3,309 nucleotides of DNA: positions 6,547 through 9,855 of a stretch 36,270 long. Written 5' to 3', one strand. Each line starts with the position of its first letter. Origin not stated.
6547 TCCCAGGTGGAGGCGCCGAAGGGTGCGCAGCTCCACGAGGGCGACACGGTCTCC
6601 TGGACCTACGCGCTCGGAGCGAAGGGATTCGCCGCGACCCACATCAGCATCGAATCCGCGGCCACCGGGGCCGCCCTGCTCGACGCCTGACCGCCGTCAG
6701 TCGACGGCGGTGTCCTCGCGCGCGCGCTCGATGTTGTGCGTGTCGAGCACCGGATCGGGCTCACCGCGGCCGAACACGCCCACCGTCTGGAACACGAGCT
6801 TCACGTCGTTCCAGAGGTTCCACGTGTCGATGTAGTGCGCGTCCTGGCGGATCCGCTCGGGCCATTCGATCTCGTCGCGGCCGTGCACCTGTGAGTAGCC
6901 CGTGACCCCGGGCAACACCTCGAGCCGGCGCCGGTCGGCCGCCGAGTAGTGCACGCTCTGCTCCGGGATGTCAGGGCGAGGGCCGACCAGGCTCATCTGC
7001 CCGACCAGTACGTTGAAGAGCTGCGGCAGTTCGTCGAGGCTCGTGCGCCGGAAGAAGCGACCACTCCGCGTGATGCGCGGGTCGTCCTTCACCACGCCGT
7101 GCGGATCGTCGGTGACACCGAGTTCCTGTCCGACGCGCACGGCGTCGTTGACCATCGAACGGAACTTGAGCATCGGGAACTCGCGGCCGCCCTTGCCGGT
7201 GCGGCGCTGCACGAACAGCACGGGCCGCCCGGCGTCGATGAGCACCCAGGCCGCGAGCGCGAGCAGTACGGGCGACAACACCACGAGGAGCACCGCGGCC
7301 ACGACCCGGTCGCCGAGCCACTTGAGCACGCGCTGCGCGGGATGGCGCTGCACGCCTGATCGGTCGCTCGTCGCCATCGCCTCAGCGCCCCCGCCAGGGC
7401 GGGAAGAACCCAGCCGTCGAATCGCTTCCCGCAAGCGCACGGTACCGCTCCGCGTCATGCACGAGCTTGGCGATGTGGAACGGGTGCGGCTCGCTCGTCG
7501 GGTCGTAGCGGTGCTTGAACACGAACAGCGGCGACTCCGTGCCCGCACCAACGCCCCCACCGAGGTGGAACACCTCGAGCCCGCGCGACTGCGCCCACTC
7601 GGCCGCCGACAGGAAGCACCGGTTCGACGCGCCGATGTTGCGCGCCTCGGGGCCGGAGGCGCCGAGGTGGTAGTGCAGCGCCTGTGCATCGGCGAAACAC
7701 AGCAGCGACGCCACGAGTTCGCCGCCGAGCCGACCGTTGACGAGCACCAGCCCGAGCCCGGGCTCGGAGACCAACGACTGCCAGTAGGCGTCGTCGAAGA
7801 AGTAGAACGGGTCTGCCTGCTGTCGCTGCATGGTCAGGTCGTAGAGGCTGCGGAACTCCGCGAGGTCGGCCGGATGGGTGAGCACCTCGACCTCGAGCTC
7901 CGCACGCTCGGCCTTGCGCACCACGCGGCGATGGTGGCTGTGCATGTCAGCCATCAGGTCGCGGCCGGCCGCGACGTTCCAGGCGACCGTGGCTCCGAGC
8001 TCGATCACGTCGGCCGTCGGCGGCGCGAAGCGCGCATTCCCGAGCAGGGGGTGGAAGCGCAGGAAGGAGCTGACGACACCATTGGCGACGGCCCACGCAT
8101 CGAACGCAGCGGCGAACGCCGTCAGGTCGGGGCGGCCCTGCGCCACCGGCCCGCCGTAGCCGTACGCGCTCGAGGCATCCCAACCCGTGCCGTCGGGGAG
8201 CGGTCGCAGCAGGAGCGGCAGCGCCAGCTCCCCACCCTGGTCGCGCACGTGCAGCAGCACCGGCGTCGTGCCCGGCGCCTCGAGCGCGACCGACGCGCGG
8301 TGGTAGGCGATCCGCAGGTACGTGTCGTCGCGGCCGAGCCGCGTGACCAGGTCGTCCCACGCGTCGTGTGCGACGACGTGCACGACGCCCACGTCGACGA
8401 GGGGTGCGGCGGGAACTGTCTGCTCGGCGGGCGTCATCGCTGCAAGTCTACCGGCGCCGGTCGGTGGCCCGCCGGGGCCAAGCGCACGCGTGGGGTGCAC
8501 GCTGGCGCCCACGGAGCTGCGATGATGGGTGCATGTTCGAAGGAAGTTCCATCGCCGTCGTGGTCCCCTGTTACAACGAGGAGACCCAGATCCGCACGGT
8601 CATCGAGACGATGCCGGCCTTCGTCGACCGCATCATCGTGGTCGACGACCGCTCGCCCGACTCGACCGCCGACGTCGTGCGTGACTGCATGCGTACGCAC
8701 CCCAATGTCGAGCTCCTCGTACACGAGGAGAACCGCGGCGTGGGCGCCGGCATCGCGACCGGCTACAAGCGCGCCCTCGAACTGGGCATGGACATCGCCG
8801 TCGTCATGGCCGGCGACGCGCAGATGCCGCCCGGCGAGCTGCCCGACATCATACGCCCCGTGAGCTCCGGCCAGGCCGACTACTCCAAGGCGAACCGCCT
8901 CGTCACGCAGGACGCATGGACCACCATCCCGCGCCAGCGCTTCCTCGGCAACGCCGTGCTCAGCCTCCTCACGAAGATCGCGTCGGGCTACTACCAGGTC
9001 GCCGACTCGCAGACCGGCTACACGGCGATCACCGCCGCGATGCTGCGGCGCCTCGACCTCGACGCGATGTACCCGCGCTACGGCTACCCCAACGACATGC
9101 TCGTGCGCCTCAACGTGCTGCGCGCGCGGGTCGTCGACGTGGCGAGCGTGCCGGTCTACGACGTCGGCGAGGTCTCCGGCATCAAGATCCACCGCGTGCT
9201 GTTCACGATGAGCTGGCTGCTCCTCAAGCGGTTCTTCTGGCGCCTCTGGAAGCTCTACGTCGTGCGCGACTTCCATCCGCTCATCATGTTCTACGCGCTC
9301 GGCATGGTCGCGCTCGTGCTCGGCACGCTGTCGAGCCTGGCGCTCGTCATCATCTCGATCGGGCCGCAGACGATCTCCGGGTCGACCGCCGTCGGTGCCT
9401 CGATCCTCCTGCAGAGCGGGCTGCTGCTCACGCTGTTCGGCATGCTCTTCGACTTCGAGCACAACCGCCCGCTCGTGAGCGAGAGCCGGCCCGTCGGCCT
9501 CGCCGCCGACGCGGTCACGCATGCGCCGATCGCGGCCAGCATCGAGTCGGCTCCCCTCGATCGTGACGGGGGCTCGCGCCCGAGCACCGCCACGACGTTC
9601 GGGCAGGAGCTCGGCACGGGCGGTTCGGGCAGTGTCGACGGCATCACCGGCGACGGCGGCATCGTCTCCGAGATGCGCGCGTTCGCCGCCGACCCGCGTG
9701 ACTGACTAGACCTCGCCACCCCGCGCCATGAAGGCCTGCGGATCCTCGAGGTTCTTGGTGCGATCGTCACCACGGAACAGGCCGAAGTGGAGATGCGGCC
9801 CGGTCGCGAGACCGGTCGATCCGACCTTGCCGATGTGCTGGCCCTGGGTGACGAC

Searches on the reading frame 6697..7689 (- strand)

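Call 14: search_protein_families(library=pfam, proteins=[window:6697-7689:-], max_evalue=0.001)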
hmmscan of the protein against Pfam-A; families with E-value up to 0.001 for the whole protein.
window:6697-7689:- (330 aa): 1 family
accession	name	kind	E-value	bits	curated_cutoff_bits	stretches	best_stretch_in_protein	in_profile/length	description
PF02397.22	Bac_transf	-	2.9e-60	203.3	27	1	123-305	1-176/179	Bacterial sugar transferase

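Call 94: search_protein_families(library=ncbifam, proteins=[window:6697-7689:-], max_evalue=0.001)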
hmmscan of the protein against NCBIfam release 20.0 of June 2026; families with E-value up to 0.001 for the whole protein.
window:6697-7689:- (330 aa): 10 families
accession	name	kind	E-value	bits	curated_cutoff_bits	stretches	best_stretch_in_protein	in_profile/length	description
TIGR03025.1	EPS_sugtrans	subfamily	2.2e-74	251.3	295.55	1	114-306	249-438/445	exopolysaccharide biosynthesis polyprenyl glycosylphosphotransferase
TIGR03023.1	WcaJ_sugtrans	equivalog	1.2e-60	206.1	410.75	1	118-304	258-444/453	undecaprenyl-phosphate glucose phosphotransferase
TIGR03022.1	WbaP_sugtrans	subfamily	5.9e-59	200.5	403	1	117-305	253-448/456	undecaprenyl-phosphate galactose phosphotransferase WbaP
NF041877.1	EPS_EpsZ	equivalog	1.2e-55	189.1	800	1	112-306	255-452/459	exopolysaccharide biosynthesis polyisoprenyl-phosphate hexose-1-phosphate transferase EpsZ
NF052601.1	undeca_RfbP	equivalog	6.3e-50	169.7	330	1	109-305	31-234/244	undecaprenyl-phosphate galactose phosphotransferase family protein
TIGR03013.1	EpsB_2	subfamily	3.1e-44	151.8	393.35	1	111-306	243-438/443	TIGR03013 family XrtA/PEP-CTERM system glycosyltransferase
NF011751.0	PRK15204.1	equivalog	1.4e-42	146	907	1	118-306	275-469/476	undecaprenyl-phosphate galactose phosphotransferase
NF007518.0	PRK10124.1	equivalog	1.5e-38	132.7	684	1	119-303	270-454/464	undecaprenyl-phosphate glucose phosphotransferase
NF050817.1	PolSacchBiosHfsE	equivalog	1.7e-35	122.7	750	1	106-304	255-457/467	polysaccharide biosynthesis protein HfsE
NF045514.1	glycotran_HepC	equivalog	3.2e-24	85.5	140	1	113-245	107-217/220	heterocyst development glycosyltransferase HepC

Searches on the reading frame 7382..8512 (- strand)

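Call 14: search_protein_families(library=pfam, proteins=[window:7382-8512:-], max_evalue=0.001)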
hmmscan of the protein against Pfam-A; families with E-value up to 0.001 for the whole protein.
window:7382-8512:- (376 aa): 3 families
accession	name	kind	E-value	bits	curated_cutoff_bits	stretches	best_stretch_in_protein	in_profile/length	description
PF13480.13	Acetyltransf_6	-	1.5e-15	58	22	1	193-320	6-137/143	Acetyltransferase (GNAT) domain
PF02388.22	FemAB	-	0.00016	21.1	24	0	185-247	165-223/406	FemAB family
PF04339.18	FemAB_like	-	0.00025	20.7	27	1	185-319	174-313/369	Peptidogalycan biosysnthesis/recognition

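Call 94: search_protein_families(library=ncbifam, proteins=[window:7382-8512:-], max_evalue=0.001)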
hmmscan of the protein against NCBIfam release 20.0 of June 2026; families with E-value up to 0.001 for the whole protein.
window:7382-8512:- (376 aa): 1 family
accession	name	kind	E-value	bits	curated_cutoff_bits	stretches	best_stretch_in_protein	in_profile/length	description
TIGR03019.1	pepcterm_femAB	equivalog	4.9e-06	25.8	260.35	1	185-354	131-290/330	FemAB family XrtA/PEP-CTERM system-associated protein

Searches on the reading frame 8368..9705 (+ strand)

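Call 14: search_protein_families(library=pfam, proteins=[window:8368-9705:+], max_evalue=0.001)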
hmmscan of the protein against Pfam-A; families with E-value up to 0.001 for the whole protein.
window:8368-9705:+ (445 aa): 2 families
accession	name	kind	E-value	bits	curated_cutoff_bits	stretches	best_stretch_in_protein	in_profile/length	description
PF00535.33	Glycos_transf_2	-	2.2e-20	73.7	23.3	1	64-219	2-152/168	Glycosyl transferase family 2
PF13641.12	Glyco_tranf_2_3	-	1.7e-07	32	27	1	62-167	3-113/230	Glycosyltransferase like family 2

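Call 94: search_protein_families(library=ncbifam, proteins=[window:8368-9705:+], max_evalue=0.001)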
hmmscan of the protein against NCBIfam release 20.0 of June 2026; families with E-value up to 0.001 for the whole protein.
window:8368-9705:+ (445 aa): 16 families
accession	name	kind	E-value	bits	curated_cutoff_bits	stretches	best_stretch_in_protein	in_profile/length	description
TIGR04182.1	glyco_TIGR04182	equivalog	8e-18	64.8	325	1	62-363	2-281/293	S-layer glycoprotein N-glycosyltransferase AglJ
NF047588.1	GlcsyltransPgfSStrep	equivalog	1.3e-10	41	500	1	62-169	3-114/308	glycosyltransferase PgfS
NF058614.1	PPMAGASynPpgS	equivalog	5.4e-10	39.1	370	1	63-193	3-131/226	polyprenyl-phospho-N-acetylgalactosaminyl synthase PpgS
TIGR03937.1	PgaC_IcaA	equivalog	5.8e-10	38.7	422.3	1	60-151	45-136/407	poly-beta-1,6-N-acetyl-D-glucosamine synthase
NF041391.1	DPhHxTase_Halo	equivalog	7.8e-08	31.6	375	1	68-230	3-154/213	dolichyl-phosphate hexose transferase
NF007482.0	PRK10073.1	equivalog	1.4e-07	30.9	423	1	60-199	6-148/334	glycosyltransferase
NF007986.1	PRK10714.1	equivalog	3e-07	29.7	529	1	61-193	7-142/316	undecaprenyl-phosphate 4-deoxy-4-formamido-L-arabinose transferase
TIGR04283.1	glyco_like_mftF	equivalog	2.4e-06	27.3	182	1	62-136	1-71/221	TIGR04283 family arsenosugar biosynthesis glycosyltransferase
NF045692.1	OglycostaseCruG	equivalog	3.3e-06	26.3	600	1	60-119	41-103/386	2'-O-glycosyltransferase CruG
NF053846.1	glyco_with_XrtP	equivalog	2.6e-05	23.1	520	1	63-121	44-104/440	XrtP-associated glycosyltransferase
NF010496.0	PRK13915.1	equivalog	3e-05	23.3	262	1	58-105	29-82/307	glucosyl-3-phosphoglycerate synthase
NF041865.1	EpsU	equivalog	3.2e-05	23.1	700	1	62-152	41-134/394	exopolysaccharide biosynthesis GT2 family glycosyltransferase EpsU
TIGR01556.1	rhamnosyltran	subfamily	0.00015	21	200.55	1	73-152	8-85/281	rhamnosyltransferase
NF050113.1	gal_furan_GlfT1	equivalog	0.00021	20.7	330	1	78-154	20-92/290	galactofuranosyltransferase GlfT1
NF038302.1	EPS_HpsE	equivalog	0.00034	19.7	300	1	62-124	3-73/307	hormogonium polysaccharide biosynthesis glycosyltransferase HpsE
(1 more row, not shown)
